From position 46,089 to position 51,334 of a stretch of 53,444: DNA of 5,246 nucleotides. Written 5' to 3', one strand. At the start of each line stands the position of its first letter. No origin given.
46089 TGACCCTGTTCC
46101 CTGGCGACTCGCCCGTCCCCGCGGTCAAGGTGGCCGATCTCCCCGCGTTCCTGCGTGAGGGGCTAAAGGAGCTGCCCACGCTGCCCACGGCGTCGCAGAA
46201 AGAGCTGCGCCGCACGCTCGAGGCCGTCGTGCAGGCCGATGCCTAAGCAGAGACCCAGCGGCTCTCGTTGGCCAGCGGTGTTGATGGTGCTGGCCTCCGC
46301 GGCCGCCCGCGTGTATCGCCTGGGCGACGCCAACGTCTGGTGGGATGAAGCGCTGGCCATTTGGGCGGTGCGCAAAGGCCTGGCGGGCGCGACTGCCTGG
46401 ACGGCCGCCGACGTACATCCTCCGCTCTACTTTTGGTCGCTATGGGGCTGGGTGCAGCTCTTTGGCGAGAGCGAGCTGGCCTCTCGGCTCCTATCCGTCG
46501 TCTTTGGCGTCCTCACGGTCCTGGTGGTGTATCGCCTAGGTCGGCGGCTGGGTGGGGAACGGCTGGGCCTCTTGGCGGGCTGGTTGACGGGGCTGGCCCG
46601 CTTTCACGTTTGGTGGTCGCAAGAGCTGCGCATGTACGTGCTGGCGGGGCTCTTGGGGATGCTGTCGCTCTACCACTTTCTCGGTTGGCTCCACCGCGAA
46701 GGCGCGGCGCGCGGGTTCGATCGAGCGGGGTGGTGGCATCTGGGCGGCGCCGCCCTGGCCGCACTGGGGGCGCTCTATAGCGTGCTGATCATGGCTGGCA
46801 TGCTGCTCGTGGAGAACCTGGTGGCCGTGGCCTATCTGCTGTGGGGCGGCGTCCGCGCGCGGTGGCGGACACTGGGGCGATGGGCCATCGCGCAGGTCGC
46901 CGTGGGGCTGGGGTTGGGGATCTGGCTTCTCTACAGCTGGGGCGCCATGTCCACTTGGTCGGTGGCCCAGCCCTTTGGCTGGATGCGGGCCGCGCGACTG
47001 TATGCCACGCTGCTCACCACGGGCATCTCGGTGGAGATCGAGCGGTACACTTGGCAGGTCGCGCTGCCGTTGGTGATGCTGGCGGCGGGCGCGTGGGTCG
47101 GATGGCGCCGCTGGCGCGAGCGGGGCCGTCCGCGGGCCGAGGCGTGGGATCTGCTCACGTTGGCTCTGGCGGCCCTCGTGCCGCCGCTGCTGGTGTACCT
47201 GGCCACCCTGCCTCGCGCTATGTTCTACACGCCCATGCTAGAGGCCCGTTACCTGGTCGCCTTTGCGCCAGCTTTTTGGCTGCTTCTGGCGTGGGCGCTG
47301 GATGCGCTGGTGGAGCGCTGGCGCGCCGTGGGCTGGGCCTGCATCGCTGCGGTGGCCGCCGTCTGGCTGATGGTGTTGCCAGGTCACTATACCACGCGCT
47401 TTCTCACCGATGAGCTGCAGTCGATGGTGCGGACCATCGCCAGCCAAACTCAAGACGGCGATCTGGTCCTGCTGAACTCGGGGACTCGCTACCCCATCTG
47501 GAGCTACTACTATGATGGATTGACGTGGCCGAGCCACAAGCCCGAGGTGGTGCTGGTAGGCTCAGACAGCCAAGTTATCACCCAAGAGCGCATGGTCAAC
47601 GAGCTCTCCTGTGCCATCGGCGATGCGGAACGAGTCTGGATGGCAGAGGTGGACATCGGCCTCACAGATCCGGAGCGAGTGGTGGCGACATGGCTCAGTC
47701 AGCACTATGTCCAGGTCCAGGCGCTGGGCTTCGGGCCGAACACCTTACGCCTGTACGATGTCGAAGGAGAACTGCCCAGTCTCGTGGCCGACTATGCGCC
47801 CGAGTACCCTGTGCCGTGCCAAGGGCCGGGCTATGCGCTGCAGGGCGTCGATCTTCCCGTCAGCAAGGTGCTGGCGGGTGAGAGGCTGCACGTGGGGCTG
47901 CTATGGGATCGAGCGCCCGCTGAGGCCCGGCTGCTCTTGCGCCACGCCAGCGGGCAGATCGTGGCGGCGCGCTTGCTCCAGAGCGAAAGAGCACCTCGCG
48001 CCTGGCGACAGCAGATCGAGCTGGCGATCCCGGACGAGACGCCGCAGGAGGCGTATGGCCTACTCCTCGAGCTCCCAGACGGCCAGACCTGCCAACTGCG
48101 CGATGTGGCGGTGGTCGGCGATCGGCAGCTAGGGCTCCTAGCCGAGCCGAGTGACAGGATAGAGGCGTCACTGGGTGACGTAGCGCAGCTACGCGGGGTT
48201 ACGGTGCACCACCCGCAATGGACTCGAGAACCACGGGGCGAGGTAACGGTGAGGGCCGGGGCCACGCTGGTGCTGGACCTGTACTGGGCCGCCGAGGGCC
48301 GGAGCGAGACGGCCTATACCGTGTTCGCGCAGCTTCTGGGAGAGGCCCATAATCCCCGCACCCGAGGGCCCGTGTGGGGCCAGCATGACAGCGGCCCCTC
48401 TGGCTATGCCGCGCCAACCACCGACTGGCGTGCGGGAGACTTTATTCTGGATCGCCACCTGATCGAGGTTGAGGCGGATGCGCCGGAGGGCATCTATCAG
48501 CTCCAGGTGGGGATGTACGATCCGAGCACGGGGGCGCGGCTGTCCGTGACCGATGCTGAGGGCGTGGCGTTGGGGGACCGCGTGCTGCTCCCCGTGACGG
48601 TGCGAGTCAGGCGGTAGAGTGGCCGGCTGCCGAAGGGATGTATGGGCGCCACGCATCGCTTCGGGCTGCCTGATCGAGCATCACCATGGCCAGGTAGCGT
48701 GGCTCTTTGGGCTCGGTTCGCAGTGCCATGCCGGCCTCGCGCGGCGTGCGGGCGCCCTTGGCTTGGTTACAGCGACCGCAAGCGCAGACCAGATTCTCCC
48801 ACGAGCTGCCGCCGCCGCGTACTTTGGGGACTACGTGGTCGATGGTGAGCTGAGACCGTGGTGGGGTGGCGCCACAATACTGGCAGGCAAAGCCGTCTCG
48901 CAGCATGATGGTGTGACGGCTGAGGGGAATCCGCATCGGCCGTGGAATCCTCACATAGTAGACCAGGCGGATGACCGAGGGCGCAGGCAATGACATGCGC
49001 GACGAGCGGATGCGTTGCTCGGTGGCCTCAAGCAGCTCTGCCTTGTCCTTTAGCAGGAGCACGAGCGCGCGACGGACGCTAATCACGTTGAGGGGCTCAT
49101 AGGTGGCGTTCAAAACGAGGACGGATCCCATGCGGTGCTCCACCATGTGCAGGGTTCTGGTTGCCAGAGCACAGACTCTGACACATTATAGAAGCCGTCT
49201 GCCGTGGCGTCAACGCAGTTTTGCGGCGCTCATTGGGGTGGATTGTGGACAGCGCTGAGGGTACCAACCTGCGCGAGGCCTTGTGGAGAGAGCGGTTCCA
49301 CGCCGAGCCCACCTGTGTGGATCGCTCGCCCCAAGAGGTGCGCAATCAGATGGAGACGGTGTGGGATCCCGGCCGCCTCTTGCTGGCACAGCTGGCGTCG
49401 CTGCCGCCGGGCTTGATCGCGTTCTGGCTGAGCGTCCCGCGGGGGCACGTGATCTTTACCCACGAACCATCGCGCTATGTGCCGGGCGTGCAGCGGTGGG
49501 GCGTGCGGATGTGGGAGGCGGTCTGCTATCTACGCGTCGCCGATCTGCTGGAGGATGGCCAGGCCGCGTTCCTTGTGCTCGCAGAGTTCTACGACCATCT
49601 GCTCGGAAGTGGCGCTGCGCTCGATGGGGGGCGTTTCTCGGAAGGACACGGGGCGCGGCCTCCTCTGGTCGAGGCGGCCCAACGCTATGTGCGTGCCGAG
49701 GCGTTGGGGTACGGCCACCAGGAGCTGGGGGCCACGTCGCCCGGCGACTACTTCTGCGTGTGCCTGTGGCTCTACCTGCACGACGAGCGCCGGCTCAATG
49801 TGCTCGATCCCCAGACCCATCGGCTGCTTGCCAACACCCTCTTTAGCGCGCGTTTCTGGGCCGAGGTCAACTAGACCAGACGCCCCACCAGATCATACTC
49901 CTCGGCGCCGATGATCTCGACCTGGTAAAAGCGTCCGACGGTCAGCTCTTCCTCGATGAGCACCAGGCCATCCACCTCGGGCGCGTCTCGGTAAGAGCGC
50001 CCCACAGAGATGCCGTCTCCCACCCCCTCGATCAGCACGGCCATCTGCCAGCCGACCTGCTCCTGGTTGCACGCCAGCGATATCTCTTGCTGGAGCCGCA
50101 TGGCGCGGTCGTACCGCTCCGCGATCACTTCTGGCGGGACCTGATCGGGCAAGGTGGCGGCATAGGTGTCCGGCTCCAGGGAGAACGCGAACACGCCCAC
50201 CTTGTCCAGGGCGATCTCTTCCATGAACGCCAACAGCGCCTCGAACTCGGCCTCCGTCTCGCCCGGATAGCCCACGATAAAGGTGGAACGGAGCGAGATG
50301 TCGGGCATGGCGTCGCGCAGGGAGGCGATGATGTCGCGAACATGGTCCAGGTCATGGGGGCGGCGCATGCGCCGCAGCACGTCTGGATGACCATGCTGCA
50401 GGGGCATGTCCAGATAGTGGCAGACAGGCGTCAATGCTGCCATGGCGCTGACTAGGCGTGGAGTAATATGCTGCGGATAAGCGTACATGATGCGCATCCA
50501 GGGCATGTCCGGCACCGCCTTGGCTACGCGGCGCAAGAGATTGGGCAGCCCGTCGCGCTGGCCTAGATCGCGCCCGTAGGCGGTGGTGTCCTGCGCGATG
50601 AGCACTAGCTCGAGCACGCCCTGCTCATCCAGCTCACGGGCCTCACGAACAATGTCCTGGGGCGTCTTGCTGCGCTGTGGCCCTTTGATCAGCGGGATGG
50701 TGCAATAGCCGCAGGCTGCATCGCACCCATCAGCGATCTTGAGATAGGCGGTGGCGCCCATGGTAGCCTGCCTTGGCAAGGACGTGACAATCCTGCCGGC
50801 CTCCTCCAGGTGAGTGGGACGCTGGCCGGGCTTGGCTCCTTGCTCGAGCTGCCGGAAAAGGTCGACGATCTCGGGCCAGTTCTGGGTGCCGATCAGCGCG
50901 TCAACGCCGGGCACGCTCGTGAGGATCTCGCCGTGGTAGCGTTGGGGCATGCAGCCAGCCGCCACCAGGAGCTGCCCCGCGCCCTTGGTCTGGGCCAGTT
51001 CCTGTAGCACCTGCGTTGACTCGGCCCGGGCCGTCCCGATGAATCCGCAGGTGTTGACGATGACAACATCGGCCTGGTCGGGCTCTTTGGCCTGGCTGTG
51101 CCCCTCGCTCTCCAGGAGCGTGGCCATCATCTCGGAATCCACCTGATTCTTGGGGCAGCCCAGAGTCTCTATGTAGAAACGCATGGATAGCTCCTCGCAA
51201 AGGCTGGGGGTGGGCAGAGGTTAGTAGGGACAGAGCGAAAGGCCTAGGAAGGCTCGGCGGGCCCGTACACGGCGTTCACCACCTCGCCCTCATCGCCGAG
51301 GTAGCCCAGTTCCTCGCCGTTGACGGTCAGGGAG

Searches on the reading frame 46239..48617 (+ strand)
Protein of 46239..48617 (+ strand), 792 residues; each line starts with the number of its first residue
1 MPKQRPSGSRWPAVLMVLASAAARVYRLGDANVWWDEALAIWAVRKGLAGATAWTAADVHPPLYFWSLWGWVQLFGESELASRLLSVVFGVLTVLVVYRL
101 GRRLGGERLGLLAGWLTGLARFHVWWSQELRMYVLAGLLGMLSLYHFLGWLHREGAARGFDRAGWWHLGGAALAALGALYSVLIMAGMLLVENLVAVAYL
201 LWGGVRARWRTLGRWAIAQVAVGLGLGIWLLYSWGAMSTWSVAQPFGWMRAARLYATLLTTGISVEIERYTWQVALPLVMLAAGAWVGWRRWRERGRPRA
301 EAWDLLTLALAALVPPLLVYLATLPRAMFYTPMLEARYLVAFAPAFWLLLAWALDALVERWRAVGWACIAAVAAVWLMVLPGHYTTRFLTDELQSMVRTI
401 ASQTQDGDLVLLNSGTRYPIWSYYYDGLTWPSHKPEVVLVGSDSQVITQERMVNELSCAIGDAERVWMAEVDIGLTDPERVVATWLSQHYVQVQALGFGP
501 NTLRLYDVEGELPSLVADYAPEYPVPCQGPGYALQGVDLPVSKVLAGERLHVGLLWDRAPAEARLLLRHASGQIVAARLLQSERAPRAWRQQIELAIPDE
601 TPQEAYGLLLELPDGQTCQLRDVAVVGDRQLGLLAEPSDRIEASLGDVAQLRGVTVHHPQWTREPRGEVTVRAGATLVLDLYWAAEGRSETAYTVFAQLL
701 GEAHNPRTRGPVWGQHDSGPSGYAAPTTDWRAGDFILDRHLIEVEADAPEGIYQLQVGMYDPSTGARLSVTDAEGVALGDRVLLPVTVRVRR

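Call 69: search_protein_families(library=pfam, proteins=[window:46239-48617:+], max_evalue=0.00001)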
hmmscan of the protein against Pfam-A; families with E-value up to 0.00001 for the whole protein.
window:46239-48617:+ (792 aa): 1 family
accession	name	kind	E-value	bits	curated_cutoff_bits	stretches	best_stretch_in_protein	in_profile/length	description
PF13231.12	PMT_2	-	1.6e-11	45.1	26.1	1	60-218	2-147/160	Dolichyl-phosphate-mannose-protein mannosyltransferase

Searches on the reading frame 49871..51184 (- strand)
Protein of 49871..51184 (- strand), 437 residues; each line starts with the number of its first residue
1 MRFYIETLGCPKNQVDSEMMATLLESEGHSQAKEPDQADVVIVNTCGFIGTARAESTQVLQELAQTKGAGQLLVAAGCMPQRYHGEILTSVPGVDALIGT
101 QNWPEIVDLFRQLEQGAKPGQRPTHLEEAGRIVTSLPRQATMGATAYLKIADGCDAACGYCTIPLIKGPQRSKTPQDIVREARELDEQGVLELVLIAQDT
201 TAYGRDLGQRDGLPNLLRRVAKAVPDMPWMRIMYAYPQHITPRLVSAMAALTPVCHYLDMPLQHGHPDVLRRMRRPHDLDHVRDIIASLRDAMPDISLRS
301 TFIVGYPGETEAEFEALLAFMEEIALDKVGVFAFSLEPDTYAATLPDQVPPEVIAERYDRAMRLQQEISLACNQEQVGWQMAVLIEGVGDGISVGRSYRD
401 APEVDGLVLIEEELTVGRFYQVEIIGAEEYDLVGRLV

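Call 69: search_protein_families(library=pfam, proteins=[window:49871-51184:-], max_evalue=0.00001)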
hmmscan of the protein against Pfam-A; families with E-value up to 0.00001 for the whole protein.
window:49871-51184:- (437 aa): 3 families
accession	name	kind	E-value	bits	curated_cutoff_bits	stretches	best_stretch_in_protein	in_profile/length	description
PF00919.26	UPF0004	-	9.4e-28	96.6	27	1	2-99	1-98/98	Uncharacterized protein family UPF0004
PF04055.27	Radical_SAM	-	4.8e-23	82.6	29.5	1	150-320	3-165/166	Radical SAM superfamily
PF18693.7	TRAM_2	-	1.1e-19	70.8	27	1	377-437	1-63/63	TRAM domain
